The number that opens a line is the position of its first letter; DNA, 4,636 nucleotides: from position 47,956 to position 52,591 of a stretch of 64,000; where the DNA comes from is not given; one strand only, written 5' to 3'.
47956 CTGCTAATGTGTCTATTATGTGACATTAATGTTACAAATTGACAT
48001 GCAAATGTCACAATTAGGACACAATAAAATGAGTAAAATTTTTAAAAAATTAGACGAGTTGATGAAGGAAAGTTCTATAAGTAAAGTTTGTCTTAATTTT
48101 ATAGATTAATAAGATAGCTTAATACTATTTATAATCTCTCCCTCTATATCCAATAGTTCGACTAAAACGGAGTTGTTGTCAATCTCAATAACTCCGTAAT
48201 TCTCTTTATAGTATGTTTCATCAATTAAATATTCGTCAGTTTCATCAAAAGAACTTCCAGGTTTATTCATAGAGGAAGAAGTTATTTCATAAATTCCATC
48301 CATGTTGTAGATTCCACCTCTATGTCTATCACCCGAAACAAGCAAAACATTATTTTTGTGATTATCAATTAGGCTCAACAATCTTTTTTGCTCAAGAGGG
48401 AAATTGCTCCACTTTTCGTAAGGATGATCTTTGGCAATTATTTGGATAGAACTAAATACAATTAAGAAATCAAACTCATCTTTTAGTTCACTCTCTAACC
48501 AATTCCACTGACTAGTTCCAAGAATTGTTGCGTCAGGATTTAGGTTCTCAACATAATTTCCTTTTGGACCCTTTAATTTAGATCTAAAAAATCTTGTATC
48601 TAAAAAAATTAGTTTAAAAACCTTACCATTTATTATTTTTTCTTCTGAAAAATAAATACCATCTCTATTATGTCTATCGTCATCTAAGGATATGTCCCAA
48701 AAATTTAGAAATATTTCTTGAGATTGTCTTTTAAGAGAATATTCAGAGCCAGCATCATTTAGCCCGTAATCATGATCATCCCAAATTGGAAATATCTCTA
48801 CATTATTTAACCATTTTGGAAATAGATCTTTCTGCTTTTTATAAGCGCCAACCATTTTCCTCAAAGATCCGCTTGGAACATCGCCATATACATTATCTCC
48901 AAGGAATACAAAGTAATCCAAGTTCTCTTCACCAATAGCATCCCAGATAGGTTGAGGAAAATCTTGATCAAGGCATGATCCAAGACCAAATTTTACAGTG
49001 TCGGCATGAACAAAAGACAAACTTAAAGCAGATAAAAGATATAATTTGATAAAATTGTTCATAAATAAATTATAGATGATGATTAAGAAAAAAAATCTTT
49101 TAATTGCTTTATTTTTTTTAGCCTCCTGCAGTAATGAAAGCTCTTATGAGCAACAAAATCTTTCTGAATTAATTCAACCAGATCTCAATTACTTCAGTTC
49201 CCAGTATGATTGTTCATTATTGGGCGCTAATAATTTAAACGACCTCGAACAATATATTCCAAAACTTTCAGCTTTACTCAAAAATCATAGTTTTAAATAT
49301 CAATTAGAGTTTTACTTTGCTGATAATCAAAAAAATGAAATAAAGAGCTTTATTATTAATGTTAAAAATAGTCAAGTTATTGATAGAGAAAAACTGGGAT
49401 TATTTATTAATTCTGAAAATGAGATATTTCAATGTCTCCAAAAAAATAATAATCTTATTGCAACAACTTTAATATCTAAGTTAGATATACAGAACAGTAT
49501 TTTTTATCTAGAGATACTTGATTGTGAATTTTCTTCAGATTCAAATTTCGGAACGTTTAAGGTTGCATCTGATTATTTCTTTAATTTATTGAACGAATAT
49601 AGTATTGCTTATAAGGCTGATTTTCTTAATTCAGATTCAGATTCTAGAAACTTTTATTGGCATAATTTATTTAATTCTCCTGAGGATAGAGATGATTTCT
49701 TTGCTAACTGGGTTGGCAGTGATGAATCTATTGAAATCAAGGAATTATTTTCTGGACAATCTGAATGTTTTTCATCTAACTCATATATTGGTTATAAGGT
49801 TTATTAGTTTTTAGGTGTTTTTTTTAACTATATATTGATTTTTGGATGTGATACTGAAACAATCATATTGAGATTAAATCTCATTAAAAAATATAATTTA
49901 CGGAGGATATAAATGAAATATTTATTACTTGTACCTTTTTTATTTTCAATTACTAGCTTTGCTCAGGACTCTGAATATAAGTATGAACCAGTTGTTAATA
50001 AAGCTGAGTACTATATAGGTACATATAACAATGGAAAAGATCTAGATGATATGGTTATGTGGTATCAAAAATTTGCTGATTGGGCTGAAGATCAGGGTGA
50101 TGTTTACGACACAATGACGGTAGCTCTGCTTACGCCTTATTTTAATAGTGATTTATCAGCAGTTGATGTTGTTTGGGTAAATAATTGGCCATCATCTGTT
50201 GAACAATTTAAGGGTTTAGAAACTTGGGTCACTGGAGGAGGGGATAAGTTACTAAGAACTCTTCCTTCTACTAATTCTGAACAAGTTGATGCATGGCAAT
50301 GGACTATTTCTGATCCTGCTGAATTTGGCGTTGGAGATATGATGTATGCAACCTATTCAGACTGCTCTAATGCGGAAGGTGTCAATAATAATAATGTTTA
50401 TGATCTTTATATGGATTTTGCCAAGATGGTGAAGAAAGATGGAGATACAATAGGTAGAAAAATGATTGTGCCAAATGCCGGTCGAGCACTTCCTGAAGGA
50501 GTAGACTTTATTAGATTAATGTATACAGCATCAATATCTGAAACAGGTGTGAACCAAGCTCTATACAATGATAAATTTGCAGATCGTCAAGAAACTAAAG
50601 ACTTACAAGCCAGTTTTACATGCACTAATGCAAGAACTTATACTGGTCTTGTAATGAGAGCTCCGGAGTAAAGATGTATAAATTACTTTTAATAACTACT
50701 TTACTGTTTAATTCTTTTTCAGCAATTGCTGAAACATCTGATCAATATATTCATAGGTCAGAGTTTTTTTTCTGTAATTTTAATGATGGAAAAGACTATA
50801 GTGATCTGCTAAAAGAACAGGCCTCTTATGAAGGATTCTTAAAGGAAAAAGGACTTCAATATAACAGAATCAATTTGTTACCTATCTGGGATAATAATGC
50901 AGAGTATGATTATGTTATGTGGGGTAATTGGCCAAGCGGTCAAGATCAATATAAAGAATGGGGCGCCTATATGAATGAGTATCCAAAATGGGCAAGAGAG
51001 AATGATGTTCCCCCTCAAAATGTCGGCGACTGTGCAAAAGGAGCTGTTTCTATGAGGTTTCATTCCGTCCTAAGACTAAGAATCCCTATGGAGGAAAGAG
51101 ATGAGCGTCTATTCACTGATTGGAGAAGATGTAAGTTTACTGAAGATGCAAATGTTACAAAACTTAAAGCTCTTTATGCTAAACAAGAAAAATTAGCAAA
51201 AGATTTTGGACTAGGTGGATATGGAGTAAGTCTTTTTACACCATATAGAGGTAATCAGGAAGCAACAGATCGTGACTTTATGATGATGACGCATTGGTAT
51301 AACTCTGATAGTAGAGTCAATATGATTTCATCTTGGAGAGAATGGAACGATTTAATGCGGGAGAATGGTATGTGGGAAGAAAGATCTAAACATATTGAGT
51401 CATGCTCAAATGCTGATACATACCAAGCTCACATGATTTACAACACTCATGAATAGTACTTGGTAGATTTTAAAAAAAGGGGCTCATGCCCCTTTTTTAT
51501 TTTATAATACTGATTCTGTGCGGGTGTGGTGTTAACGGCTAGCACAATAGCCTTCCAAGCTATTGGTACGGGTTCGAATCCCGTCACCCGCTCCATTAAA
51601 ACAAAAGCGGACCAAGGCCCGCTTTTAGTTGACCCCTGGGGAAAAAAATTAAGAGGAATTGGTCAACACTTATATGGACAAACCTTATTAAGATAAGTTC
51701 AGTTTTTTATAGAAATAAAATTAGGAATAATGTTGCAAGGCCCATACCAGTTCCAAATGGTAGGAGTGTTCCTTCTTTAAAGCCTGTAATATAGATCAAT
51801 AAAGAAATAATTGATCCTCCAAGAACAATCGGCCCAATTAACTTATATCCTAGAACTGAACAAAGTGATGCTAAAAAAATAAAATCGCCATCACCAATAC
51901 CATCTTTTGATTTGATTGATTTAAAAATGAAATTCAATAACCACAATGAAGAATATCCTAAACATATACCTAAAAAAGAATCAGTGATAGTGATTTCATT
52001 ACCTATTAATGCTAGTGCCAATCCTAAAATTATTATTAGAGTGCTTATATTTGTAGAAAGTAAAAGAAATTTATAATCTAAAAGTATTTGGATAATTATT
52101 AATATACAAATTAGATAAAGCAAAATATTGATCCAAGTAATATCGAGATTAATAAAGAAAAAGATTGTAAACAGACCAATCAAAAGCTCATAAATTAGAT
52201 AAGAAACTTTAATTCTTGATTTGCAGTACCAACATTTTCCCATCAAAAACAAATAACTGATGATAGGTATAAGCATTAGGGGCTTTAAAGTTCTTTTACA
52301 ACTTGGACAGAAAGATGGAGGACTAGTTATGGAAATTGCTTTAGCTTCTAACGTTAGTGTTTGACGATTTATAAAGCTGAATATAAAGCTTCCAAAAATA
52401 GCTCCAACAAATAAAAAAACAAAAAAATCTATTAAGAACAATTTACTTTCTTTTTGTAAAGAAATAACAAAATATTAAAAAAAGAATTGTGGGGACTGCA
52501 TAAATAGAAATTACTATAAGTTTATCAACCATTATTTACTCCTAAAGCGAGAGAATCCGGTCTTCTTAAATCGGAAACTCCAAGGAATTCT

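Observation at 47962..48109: Six 11-bp-phased direct repeats (Pho-box/ArcA-like geometry) between convergent genes, feeding into a 26-codon ORF antisense to the PhoD-like gene end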

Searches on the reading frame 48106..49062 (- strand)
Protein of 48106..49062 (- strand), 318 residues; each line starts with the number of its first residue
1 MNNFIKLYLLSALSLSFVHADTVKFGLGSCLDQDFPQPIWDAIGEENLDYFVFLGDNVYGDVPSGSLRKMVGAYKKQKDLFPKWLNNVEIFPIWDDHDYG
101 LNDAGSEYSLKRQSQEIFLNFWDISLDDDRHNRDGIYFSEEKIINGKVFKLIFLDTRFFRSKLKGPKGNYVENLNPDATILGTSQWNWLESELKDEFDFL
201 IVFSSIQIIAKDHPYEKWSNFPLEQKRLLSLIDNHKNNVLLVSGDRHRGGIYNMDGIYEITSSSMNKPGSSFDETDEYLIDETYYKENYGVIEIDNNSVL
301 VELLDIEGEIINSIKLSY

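Call 5: search_protein_families(library=pfam, proteins=[window:48106-49062:-])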
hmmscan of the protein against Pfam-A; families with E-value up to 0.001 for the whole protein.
window:48106-49062:- (318 aa): 1 family
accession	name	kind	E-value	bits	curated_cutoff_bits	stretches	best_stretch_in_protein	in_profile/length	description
PF09423.15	PhoD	-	2.5e-17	63.5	27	1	87-271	85-297/343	PhoD-like phosphatase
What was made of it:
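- Checked: The ORF's last 4 nt overlap the stop of the convergent PhoD-like gene (48106-49062, minus strand; Pfam PhoD 63.5 bits, call 5).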

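Call 11: find_related_loci(query=window:48106-49062:-, collection=genome_contigs, flank=4000)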
Query window:48106-49062:- (318 aa) in genome_contigs; peptide patterns used: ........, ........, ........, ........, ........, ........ (x = any residue, [..] = any of these).
69 stretches matched a pattern; 16 encode a relative of the query (tblastn E <= 1e-3); 16 distinct loci.
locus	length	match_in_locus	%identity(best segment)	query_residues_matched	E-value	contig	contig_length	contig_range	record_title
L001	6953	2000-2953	94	1-318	0e+0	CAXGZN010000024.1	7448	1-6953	MAG TPA_asm: uncultured Gammaproteobacteria bacterium isolate SRR12479651_binner13_Refined_3 genome assembly, contig: ER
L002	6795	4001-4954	89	1-318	0e+0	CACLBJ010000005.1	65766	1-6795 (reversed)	uncultured SAR86 cluster bacterium isolate AG-461-E16 genome assembly, contig: AG-461-E16_NODE_5, whole genome shotgun s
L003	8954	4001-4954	89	1-318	0e+0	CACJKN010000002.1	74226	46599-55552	uncultured SAR86 cluster bacterium isolate AG-447-G17 genome assembly, contig: AG-447-G17_NODE_2, whole genome shotgun s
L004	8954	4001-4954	85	1-318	3e-178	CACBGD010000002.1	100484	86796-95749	uncultured SAR86 cluster bacterium isolate AG-349-N21 genome assembly, contig: AG-349-N21_NODE_2, whole genome shotgun s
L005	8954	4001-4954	75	1-318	8e-162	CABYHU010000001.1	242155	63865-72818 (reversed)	MAG: uncultured SAR86 cluster bacterium isolate AG-894-D08 genome assembly, contig: AG-894-D08_NODE_1, whole genome shot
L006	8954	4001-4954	75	1-318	1e-161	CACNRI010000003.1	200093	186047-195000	MAG: uncultured SAR86 cluster bacterium isolate AG-893-L08 genome assembly, contig: AG-893-L08_NODE_3, whole genome shot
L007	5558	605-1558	75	1-318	8e-162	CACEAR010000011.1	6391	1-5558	uncultured SAR86 cluster bacterium isolate AG-390-J09 genome assembly, contig: AG-390-J09_NODE_11, whole genome shotgun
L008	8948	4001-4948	58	3-318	2e-120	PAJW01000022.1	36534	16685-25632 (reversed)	MAG: Gammaproteobacteria bacterium isolate SAT84 90398, whole genome shotgun sequence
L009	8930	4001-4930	40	1-303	6e-66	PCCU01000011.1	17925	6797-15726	MAG: Candidatus Pelagibacterales bacterium isolate NP101 102864, whole genome shotgun sequence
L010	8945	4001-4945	41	9-318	6e-61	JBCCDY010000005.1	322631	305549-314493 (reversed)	MAG: Bacteroidota bacterium isolate P01_A01_bin.95 k141_876640_length_322631_cov_54.5698, whole genome shotgun sequence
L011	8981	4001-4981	37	16-318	3e-58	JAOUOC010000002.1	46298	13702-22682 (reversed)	MAG: Gammaproteobacteria bacterium isolate 8_1_Oct_SF_Bin101 8_1_Oct_SF_Bin101_scaffold_266_c1, whole genome shotgun seq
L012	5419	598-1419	38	25-294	1e-56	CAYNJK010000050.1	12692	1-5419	MAG TPA_asm: uncultured Saprospiraceae bacterium isolate binchicken_co400_23 genome assembly, contig: NODE_560_length_12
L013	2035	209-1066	37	20-294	2e-55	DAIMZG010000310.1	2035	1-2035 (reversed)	MAG TPA_asm: Catalimonadaceae bacterium isolate CTOTU7330 NODE_108176_length_2035_cov_12.540909, whole genome shotgun se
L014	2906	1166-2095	35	23-318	1e-53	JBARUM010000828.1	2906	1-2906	MAG: Maribacter sp. isolate MFD12125_ilm_asm_bin32 k127_196336, whole genome shotgun sequence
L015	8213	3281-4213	35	3-294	7e-49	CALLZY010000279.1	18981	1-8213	MAG TPA_asm: uncultured Chitinophagaceae bacterium isolate SRR2107216_bin.75_CONCOCT_v1.1_MAG genome assembly, contig: E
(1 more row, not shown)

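Call 22: search_protein_families(library=ncbifam, proteins=[window:48106-49062:-], max_evalue=0.001)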
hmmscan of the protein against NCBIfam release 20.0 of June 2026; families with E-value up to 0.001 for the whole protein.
window:48106-49062:- (318 aa): 1 family
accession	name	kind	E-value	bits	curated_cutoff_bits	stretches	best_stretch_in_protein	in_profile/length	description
NF058638.1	AlkPhosPhoDBac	equivalog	6.6e-06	24.6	1000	1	145-259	316-443/574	alkaline phosphatase PhoD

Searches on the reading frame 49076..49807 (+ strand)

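Call 5: search_protein_families(library=pfam, proteins=[window:49076-49807:+])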
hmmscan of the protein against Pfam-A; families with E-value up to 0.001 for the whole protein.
window:49076-49807:+ (243 aa): 0 families

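Call 22: search_protein_families(library=ncbifam, proteins=[window:49076-49807:+], max_evalue=0.001)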
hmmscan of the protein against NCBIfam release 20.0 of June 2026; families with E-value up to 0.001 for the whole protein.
window:49076-49807:+ (243 aa): 0 families

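Call 28: search_protein_families(library=pfam, proteins=[window:49076-49807:+], max_evalue=1)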
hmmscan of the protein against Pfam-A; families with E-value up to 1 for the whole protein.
window:49076-49807:+ (243 aa): 1 family
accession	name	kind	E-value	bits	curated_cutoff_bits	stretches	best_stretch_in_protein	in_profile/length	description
PF04332.21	DUF475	-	0.063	13.5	27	1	141-168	184-211/293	Protein of unknown function (DUF475)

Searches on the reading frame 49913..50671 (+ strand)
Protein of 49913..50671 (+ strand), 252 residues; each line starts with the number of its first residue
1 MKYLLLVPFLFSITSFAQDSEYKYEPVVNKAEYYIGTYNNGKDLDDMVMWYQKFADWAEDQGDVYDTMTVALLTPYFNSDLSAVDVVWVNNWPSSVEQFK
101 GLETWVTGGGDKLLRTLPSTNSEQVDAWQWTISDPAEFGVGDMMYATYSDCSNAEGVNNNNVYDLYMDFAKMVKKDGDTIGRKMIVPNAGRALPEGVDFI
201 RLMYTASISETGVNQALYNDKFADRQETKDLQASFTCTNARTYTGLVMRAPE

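Call 5: search_protein_families(library=pfam, proteins=[window:49913-50671:+])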
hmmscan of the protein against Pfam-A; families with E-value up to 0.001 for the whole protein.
window:49913-50671:+ (252 aa): 0 families

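Call 22: search_protein_families(library=ncbifam, proteins=[window:49913-50671:+], max_evalue=0.001)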
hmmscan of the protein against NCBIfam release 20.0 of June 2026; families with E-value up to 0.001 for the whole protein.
window:49913-50671:+ (252 aa): 0 families

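Call 28: search_protein_families(library=pfam, proteins=[window:49913-50671:+], max_evalue=1)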
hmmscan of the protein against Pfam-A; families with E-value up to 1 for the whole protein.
window:49913-50671:+ (252 aa): 1 family
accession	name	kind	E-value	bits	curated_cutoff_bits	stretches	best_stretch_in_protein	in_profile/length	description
PF18137.7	ORC_WH_C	-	0.087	13.4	26.4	1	144-237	38-107/133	Origin recognition complex winged helix C-terminal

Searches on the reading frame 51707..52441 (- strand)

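Call 28: search_protein_families(library=pfam, proteins=[window:51707-52441:-], max_evalue=1)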
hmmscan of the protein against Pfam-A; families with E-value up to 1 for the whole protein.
window:51707-52441:- (244 aa): 3 families
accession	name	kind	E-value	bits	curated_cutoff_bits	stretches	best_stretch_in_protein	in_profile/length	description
PF06750.18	A24_N_bact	-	1.9e-22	79.5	23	1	12-97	2-82/84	Bacterial Peptidase A24 N-terminal domain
PF01478.23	Peptidase_A24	-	1.9e-06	28.7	26.5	1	110-217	2-103/104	Type IV leader peptidase family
PF12773.13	DZR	-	0.046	14.3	27.3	1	42-78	12-35/45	Double zinc ribbon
